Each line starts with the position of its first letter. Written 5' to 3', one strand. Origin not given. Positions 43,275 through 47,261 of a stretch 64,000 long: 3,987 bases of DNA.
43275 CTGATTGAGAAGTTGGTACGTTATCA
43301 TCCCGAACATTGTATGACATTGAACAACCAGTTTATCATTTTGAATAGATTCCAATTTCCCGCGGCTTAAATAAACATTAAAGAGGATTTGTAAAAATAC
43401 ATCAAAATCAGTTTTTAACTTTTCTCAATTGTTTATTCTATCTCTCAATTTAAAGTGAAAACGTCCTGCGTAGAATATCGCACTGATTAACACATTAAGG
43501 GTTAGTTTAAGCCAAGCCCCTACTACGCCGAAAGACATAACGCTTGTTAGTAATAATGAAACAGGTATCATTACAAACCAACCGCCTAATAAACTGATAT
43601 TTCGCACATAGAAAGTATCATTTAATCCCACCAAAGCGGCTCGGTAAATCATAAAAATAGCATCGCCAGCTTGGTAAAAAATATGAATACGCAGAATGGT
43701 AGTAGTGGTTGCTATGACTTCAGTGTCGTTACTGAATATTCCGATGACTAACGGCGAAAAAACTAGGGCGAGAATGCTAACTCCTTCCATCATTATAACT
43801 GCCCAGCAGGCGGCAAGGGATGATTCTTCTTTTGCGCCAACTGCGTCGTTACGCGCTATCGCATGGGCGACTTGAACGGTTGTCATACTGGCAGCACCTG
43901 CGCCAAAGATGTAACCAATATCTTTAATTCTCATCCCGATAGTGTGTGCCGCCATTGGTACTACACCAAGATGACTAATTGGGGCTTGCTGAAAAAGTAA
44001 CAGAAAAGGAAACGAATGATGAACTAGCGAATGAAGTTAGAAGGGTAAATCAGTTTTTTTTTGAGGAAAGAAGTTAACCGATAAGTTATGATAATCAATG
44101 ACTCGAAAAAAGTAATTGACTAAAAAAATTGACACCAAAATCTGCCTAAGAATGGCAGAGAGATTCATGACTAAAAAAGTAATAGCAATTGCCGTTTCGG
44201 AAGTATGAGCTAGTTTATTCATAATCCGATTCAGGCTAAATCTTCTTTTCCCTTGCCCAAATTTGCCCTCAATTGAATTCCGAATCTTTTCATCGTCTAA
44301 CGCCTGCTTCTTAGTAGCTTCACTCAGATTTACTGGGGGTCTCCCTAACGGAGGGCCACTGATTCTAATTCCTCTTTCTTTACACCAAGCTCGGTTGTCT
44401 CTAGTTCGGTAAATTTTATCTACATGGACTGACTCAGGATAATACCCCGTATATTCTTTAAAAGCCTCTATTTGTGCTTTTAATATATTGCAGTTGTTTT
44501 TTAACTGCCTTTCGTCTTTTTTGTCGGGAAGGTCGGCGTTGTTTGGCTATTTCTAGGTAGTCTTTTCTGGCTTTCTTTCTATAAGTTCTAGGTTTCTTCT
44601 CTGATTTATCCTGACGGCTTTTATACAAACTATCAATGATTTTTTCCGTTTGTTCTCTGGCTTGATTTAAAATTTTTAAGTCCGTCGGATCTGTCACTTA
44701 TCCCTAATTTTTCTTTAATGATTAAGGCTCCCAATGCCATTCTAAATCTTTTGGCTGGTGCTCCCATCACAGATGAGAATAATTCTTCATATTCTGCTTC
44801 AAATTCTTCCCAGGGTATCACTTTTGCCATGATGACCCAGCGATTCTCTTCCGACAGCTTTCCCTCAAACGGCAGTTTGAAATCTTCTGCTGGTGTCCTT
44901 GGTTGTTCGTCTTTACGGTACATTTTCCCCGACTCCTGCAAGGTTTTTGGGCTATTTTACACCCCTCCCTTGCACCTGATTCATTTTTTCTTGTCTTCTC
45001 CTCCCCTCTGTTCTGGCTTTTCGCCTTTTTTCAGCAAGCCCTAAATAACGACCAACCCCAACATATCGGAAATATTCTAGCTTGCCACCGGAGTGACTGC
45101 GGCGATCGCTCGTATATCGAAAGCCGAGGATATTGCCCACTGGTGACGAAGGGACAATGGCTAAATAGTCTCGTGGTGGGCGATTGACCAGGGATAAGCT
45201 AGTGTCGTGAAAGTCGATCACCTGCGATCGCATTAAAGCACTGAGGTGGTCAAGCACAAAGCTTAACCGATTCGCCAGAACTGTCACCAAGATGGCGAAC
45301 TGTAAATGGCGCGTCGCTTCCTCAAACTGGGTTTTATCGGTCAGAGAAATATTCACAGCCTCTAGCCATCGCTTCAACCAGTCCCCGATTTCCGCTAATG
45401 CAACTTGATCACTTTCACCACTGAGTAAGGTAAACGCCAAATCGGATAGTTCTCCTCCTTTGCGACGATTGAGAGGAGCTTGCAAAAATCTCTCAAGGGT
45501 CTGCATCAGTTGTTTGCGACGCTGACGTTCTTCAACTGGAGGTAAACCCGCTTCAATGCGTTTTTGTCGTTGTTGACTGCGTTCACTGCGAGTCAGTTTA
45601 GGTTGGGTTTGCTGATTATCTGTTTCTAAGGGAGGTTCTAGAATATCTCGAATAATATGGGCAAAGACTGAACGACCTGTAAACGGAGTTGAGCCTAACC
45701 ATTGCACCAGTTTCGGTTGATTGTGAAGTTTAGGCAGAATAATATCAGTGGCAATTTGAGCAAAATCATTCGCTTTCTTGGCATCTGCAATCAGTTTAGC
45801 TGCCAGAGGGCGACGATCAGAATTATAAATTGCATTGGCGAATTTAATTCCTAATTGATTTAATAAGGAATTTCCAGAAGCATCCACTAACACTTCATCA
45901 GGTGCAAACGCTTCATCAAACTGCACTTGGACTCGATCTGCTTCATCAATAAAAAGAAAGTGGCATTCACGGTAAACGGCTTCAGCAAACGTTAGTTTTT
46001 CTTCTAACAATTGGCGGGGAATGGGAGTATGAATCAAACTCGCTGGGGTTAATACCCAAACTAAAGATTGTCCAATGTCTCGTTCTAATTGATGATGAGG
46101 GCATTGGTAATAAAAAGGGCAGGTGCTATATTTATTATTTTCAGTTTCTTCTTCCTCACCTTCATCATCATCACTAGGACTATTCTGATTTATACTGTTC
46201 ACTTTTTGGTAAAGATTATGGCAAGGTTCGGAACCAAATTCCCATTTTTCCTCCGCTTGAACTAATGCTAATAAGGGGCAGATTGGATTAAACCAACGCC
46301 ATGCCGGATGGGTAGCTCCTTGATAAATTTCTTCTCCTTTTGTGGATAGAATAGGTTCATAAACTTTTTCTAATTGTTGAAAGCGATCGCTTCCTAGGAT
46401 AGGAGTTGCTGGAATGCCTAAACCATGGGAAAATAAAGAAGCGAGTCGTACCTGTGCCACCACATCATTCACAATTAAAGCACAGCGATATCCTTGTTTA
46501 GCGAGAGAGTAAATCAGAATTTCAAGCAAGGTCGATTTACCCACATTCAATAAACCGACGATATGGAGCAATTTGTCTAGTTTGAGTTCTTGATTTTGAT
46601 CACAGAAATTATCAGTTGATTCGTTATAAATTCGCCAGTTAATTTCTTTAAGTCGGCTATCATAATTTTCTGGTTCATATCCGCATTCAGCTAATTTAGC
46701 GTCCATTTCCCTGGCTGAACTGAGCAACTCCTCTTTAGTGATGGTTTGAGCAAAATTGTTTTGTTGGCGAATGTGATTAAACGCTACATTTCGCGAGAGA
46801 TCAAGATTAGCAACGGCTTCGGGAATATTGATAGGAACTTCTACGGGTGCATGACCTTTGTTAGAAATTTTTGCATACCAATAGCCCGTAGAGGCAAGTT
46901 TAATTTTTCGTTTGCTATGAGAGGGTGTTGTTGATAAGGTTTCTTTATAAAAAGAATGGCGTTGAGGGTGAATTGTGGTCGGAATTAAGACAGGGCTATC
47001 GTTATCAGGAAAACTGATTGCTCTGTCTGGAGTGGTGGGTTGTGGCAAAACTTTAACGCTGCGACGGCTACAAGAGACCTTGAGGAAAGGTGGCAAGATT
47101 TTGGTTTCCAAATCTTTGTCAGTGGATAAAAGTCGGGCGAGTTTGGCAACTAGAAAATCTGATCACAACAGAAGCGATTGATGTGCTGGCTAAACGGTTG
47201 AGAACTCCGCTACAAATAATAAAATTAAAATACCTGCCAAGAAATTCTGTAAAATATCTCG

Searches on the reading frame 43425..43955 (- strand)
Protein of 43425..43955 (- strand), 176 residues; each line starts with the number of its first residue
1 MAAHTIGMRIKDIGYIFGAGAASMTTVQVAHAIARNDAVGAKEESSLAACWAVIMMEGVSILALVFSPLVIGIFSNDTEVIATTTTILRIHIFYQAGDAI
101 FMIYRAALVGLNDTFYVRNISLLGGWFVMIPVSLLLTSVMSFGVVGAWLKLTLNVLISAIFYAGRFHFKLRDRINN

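Call 5: search_protein_families(library=pfam, proteins=[window:43425-43955:-], max_evalue=0.01)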
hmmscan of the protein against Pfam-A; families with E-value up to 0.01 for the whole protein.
window:43425-43955:- (176 aa): 1 family
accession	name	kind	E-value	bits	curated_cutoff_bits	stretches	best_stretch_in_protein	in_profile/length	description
PF01554.23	MatE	-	3.8e-14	53.1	24.9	1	1-133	28-159/161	MatE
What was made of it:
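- A truncated MatE lies at 43425-43955 (call 5).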

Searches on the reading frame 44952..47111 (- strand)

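Call 6: search_protein_families(library=pfam, proteins=[window:44952-47111:-], max_evalue=0.001)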
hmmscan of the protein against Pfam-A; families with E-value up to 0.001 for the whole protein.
window:44952-47111:- (719 aa): 1 family
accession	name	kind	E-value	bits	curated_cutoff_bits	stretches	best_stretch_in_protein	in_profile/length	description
PF20720.3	nSTAND3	-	0.00033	20.8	27.2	1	166-216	4-53/155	Novel STAND NTPase 3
